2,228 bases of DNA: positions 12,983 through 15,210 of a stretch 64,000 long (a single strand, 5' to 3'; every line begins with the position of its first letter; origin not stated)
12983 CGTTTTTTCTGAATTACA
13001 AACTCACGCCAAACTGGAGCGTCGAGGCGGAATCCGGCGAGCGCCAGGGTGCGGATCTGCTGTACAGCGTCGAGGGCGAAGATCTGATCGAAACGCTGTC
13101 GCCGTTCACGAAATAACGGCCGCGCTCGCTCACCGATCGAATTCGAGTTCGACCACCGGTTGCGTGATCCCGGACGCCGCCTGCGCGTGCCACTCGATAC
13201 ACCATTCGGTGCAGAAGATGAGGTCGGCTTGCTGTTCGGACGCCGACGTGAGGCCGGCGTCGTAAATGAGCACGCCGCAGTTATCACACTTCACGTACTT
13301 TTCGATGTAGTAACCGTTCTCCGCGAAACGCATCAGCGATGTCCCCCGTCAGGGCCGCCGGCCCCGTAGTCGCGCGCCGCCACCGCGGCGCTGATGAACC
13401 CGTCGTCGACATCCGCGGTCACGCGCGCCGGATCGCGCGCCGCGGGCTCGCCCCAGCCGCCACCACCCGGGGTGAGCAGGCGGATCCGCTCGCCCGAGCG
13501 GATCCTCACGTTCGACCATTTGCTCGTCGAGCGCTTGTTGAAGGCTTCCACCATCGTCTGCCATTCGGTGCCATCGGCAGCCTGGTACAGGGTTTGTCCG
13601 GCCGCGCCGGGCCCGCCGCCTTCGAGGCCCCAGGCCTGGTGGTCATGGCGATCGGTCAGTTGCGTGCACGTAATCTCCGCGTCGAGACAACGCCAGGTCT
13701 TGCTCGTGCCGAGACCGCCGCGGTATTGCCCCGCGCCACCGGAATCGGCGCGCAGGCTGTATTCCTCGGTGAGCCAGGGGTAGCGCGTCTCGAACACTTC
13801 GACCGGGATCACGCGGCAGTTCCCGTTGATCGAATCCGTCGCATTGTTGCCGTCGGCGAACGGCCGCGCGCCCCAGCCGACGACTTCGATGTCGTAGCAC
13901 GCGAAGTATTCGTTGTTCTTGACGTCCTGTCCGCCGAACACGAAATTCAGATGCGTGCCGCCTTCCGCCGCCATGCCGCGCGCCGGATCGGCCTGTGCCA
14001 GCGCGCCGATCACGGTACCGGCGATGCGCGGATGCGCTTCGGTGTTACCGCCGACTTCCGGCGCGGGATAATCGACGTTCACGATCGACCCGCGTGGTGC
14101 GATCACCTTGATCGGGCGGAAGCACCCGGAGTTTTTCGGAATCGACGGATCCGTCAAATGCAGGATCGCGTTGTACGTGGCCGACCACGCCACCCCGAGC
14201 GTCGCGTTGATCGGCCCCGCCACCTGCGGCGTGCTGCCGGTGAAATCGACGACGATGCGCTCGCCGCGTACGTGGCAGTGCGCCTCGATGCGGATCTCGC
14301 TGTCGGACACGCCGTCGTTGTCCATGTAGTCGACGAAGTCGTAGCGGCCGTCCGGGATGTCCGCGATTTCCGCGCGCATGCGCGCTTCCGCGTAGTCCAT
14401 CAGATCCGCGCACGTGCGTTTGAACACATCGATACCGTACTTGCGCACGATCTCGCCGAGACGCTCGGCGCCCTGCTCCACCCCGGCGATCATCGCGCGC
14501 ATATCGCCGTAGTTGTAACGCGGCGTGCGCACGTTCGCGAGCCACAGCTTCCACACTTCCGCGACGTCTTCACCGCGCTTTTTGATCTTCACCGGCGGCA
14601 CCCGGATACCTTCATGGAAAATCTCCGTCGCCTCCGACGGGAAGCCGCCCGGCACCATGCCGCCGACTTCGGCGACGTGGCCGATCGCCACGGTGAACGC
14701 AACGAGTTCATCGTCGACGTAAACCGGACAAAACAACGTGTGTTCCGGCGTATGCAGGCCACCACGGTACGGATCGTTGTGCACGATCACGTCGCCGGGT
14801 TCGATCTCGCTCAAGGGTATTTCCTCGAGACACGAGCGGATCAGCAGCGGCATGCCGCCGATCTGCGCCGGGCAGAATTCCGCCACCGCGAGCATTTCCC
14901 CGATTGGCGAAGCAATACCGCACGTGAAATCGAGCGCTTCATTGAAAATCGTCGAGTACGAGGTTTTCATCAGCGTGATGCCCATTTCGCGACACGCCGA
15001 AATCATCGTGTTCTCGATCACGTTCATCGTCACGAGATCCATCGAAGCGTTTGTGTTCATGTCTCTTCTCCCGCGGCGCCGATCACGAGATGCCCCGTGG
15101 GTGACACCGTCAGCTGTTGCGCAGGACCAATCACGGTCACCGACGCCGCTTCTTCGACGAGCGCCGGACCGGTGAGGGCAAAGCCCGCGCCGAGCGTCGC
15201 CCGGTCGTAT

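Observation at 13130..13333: Zn-ribbon partner of hydantoinase B exists both as a coupled 67-aa mini-gene here and as a C-terminal fusion in the paralog at 29116-31161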

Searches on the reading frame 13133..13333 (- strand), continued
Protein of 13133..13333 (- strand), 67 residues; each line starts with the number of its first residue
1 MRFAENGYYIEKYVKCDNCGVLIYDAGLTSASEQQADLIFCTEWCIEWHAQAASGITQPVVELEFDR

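Call 43: search_protein_families(library=pfam, proteins=[P0069, P0076, P0102, P0064, P0085, P0098, P0101, P0110, P0065, P0070], max_evalue=0.01)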
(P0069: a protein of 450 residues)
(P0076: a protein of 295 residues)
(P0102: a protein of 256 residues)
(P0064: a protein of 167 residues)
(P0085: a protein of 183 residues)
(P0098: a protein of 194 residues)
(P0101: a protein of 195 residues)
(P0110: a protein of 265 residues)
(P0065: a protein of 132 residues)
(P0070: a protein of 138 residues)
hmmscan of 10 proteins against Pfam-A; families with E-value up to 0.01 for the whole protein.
P0069 (450 aa): 1 family
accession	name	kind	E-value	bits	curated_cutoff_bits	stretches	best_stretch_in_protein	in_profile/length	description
PF02538.19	Hydantoinase_B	-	1.6e-81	274.8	26.8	1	76-319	1-243/519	Hydantoinase B/oxoprolinase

P0076 (295 aa): 1 family
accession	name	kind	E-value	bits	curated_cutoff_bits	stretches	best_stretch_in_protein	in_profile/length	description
PF02538.19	Hydantoinase_B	-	4.5e-17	62.1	26.8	1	83-149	1-67/519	Hydantoinase B/oxoprolinase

P0102 (256 aa): 1 family
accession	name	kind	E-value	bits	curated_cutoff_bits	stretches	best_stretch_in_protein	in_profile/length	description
PF02538.19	Hydantoinase_B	-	2.3e-63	214.9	26.8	1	71-256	1-186/519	Hydantoinase B/oxoprolinase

P0064 (167 aa): 0 families

P0085 (183 aa): 1 family
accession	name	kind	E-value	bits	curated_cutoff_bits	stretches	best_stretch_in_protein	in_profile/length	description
PF02538.19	Hydantoinase_B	-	4.6e-26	91.8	26.8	1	74-169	3-97/519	Hydantoinase B/oxoprolinase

P0098 (194 aa): 2 families
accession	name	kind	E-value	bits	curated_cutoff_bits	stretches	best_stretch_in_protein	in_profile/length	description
PF02538.19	Hydantoinase_B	-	9.3e-13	47.9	26.8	1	83-139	1-57/519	Hydantoinase B/oxoprolinase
PF24273.1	TRASH_HVO_1752_C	-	0.0028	18.2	27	1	14-42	2-30/47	HVO_1752, C-terminal TRASH domain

P0101 (195 aa): 0 families

P0110 (265 aa): 0 families

P0065 (132 aa): 0 families

P0070 (138 aa): 0 families

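Call 50: search_protein_families(library=pfam, proteins=[L034:4536-6095:-, L034:7805-8629:+, L034:8785-10623:+, L039:5347-6774:-, L039:7232-8239:-, L039:8252-9439:-, L072:2057-3613:+, L072:3797-4444:+, L072:4832-5785:-, L072:5906-7003:-], max_evalue=0.0001)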
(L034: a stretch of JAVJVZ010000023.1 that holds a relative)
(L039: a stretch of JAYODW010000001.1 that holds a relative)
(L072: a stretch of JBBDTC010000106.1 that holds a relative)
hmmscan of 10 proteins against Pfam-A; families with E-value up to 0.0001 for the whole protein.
L034:4536-6095:- (520 aa): 0 families

L034:7805-8629:+ (275 aa): 0 families

L034:8785-10623:+ (613 aa): 0 families

L039:5347-6774:- (476 aa): 0 families

L039:7232-8239:- (336 aa): 1 family
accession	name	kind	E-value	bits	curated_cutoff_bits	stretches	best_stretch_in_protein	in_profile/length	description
PF00291.31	PALP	-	2e-76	257.6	35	1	26-320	2-295/295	Pyridoxal-phosphate dependent enzyme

L039:8252-9439:- (396 aa): 1 family
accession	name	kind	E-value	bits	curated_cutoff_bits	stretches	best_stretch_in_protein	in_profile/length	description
PF00296.26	Bac_luciferase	-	2.8e-61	208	27.9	1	77-359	15-309/314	Luciferase-like monooxygenase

L072:2057-3613:+ (519 aa): 5 families
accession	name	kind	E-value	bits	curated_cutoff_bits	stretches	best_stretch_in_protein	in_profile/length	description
PF13365.12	Trypsin_2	-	3.7e-37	128.7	27.6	1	135-269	1-144/144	Trypsin-like peptidase domain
PF13180.12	PDZ_2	-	4.5e-22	78.6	27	2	309-393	2-74/80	PDZ domain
PF00089.32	Trypsin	-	1.5e-18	67.9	20.6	1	136-296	28-220/220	Trypsin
PF00595.29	PDZ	-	1.6e-17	64.1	23.2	2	300-387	3-81/81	PDZ domain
PF17820.7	PDZ_6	-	1.8e-17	63.3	27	2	335-388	2-54/54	PDZ domain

L072:3797-4444:+ (216 aa): 1 family
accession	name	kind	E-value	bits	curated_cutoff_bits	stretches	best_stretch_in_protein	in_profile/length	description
PF04654.17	DUF599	-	1.7e-47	162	27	1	17-207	5-208/211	Protein of unknown function, DUF599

L072:4832-5785:- (318 aa): 1 family
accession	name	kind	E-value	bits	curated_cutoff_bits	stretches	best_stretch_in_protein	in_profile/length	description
PF00291.31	PALP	-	1.7e-74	251.3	35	1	9-302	3-295/295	Pyridoxal-phosphate dependent enzyme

L072:5906-7003:- (366 aa): 1 family
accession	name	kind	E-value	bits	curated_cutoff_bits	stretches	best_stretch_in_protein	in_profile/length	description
PF00296.26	Bac_luciferase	-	6.5e-62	210.1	27.9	1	45-329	13-309/314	Luciferase-like monooxygenase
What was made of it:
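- Three orphan loci lie next to a PLP-dependent enzyme and a luciferase-like monooxygenase on the other strand (call 50).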

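Call 70: search_protein_families(library=pfam, proteins=[L036:7001-8944:+, L006:3134-5140:+, L006:5189-6841:+], max_evalue=0.001)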
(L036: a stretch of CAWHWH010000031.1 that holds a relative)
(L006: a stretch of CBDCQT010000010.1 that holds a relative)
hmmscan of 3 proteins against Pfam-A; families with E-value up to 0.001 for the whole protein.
L036:7001-8944:+ (648 aa): 1 family
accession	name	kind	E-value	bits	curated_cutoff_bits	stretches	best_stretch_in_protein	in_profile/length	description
PF02538.19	Hydantoinase_B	-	2e-170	568.1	26.8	1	84-615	1-519/519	Hydantoinase B/oxoprolinase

L006:3134-5140:+ (669 aa): 3 families
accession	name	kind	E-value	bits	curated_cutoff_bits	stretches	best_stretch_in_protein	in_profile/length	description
PF01968.24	Hydantoinase_A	-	6.6e-94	314.8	22.9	1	194-482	1-290/291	Hydantoinase/oxoprolinase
PF05378.19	Hydant_A_N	-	2.2e-52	177.8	25.2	1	1-173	2-175/176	Hydantoinase/oxoprolinase N-terminal region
PF19278.4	Hydant_A_C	-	6.9e-10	39.1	21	1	581-663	104-184/193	Hydantoinase/oxoprolinase C-terminal domain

L006:5189-6841:+ (551 aa): 1 family
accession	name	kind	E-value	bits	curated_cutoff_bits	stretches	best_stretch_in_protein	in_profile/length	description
PF02538.19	Hydantoinase_B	-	6.7e-169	563.1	26.8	1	2-524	1-519/519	Hydantoinase B/oxoprolinase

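Call 74: list_cluster_members(proteins=[window:13133-13333:-, P0013, P0025, P0045, P0031])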
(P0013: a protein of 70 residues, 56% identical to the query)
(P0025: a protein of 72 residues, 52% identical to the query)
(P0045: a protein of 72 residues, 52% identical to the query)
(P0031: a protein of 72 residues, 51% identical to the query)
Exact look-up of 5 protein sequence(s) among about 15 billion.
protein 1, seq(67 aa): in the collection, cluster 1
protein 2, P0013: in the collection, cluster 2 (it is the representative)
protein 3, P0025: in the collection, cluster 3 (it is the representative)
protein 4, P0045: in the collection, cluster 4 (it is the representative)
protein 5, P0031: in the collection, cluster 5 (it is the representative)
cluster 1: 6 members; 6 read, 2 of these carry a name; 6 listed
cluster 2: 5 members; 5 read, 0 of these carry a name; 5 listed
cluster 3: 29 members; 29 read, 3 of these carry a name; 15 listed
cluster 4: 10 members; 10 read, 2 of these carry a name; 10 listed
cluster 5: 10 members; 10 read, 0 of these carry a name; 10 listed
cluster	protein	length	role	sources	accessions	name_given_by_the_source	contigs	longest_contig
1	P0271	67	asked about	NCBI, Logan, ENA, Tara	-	strand:- start:1890 stop:2093 length:204 start_codon:yes stop_codon:yes gene_type:complete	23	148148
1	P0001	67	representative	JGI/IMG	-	-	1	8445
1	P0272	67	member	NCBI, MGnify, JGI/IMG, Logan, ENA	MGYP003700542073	CR=1 FL=1 | hypothetical protein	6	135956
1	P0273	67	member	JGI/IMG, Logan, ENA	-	-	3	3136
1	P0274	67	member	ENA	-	-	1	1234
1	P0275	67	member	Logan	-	-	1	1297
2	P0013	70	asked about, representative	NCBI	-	-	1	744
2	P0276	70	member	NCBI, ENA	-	-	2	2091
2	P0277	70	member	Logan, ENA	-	-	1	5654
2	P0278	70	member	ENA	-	-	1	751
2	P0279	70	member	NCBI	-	-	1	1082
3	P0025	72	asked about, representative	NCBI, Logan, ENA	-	-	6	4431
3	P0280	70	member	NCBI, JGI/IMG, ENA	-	5-oxoprolinase (ATP-hydrolysing)/N-methylhydantoinase B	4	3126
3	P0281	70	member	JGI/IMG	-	5-oxoprolinase (ATP-hydrolysing)/N-methylhydantoinase B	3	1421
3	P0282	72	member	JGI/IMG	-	5-oxoprolinase (ATP-hydrolysing)/N-methylhydantoinase B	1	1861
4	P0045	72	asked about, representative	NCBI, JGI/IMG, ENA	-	5-oxoprolinase (ATP-hydrolysing)/N-methylhydantoinase B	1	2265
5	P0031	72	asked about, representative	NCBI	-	-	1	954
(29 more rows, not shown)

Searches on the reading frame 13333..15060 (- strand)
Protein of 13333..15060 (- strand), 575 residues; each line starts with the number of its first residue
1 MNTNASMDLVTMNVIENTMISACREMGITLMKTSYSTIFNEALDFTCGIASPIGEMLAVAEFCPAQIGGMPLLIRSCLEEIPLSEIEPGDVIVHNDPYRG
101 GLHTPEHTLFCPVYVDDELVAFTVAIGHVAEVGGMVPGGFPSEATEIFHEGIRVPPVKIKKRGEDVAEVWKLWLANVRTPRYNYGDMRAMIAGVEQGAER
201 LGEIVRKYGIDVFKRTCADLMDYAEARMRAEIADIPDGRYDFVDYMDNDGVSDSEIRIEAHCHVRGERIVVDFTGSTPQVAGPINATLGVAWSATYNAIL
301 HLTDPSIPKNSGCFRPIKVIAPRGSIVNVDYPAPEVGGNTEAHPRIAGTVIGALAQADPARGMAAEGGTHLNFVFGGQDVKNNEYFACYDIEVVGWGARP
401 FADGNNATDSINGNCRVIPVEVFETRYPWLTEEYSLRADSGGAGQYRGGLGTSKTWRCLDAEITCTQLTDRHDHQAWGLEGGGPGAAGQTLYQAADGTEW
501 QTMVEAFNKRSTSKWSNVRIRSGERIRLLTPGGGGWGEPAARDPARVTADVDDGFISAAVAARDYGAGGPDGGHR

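Call 4: search_protein_families(library=pfam, proteins=[window:13333-15060:-], max_evalue=1)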
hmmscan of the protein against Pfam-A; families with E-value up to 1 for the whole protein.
window:13333-15060:- (575 aa): 1 family
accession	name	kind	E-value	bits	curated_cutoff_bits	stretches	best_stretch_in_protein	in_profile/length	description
PF02538.19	Hydantoinase_B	-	1.4e-180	601.6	26.8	1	8-539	1-519/519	Hydantoinase B/oxoprolinase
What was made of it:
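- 13333..15060 (-): hyuB1, the 575-aa beta subunit of a hydantoinase/oxoprolinase-type enzyme. PF02538 at 601.6 bits (call 4).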

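Call 7: search_protein_families(library=ncbifam, proteins=[window:13333-15060:-], max_evalue=0.1)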
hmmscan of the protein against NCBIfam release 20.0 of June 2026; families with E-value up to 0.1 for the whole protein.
window:13333-15060:- (575 aa): 2 families
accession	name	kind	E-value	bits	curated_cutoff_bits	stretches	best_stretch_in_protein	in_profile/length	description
NF050157.1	CapLactmsBetCapB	equivalog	7.9e-100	334.8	1000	1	8-566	2-556/577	caprolactamase subunit beta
NF042976.1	AcphenoCarb_ApcD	equivalog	6.2e-45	153.7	1500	2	71-457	92-488/685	acetophenone carboxylase subunit delta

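Call 52: search_solved_structures(query=window:13336-15060:-, max_evalue=1e-10, show_alignments=1)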
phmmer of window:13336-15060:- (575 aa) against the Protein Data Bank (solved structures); distinct sequences matched with E-value up to 1e-10: 5.
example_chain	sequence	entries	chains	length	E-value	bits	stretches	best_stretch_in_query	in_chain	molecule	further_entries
7hk5_A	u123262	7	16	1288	9.5e-88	298.3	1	10-567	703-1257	N-methylhydantoinase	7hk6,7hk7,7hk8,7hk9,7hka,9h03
6yra_B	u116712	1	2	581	1.3e-79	271.4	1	6-567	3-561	Hydantoinase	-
5l9w_A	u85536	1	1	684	2.8e-40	141.5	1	71-458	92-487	Acetophenone carboxylase delta subunit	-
5m45_A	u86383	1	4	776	1.1e-16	63.6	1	49-490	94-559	Acetone carboxylase alpha subunit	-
5svb_A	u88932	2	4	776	1.1e-16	63.6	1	49-490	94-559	Acetone carboxylase alpha subunit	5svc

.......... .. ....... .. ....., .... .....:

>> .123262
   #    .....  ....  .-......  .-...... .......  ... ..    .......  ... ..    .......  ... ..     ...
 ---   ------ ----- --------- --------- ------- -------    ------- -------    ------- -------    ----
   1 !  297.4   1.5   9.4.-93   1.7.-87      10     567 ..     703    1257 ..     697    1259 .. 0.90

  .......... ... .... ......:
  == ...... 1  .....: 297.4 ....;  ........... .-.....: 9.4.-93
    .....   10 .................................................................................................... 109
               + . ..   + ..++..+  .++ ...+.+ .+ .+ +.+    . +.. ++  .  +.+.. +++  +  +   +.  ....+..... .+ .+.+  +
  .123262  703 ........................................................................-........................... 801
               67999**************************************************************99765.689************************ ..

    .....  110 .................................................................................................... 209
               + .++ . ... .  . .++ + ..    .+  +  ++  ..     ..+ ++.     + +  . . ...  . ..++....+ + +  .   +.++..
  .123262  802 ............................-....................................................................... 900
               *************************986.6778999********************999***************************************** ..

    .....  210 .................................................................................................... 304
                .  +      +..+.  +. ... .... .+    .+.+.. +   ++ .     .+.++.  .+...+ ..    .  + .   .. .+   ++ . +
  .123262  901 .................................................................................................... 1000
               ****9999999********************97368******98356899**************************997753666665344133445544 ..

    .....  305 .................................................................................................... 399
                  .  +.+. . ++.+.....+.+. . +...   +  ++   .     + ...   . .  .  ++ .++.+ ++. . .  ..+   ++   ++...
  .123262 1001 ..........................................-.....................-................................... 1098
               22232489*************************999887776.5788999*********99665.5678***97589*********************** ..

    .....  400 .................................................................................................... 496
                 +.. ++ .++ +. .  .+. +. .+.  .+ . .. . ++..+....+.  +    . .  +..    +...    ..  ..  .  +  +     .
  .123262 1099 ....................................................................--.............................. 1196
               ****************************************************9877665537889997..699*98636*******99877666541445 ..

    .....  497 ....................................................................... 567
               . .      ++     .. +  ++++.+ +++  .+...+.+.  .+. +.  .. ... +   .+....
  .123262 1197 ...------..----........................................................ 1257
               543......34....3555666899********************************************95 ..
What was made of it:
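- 13333..15060 (-): Best solved relatives are N-methylhydantoinase 7hk5 (298 bits) and caprolactamase CapB 6yra_B (271 bits) (call 52).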

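Call 58: find_related_loci(query=window:13336-15060:-, collection=metagenome_contigs, flank=4000)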
Query window:13336-15060:- (575 aa) in metagenome_contigs; peptide patterns used: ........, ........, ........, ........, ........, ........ (x = any residue, [..] = any of these).
139 stretches matched a pattern; 31 encode a relative of the query (tblastn E <= 1e-3); 31 distinct loci.
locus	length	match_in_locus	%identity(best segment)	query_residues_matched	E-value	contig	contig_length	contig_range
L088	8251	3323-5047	99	1-575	0e+0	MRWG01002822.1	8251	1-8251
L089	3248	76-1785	83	3-572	0e+0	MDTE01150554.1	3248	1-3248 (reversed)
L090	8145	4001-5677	82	7-565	0e+0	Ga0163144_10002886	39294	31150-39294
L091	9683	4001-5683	83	6-566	0e+0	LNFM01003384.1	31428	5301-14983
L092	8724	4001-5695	82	2-566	0e+0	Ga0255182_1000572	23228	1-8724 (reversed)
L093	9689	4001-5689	79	4-566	0e+0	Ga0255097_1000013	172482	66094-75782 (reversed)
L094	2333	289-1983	78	8-572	0e+0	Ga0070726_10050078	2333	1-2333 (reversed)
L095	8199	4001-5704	77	1-568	0e+0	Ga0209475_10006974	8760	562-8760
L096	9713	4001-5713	89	1-571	0e+0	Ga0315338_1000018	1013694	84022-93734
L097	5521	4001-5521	85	1-507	0e+0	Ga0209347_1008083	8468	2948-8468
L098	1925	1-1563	81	49-569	0e+0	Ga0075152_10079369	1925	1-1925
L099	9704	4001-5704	77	1-568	0e+0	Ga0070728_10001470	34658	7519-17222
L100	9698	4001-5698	71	1-566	0e+0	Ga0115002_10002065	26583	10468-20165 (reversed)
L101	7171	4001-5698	71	1-566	0e+0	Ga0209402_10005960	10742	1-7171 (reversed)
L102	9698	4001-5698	71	1-566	0e+0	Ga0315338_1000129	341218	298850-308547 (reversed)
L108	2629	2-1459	81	79-565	0e+0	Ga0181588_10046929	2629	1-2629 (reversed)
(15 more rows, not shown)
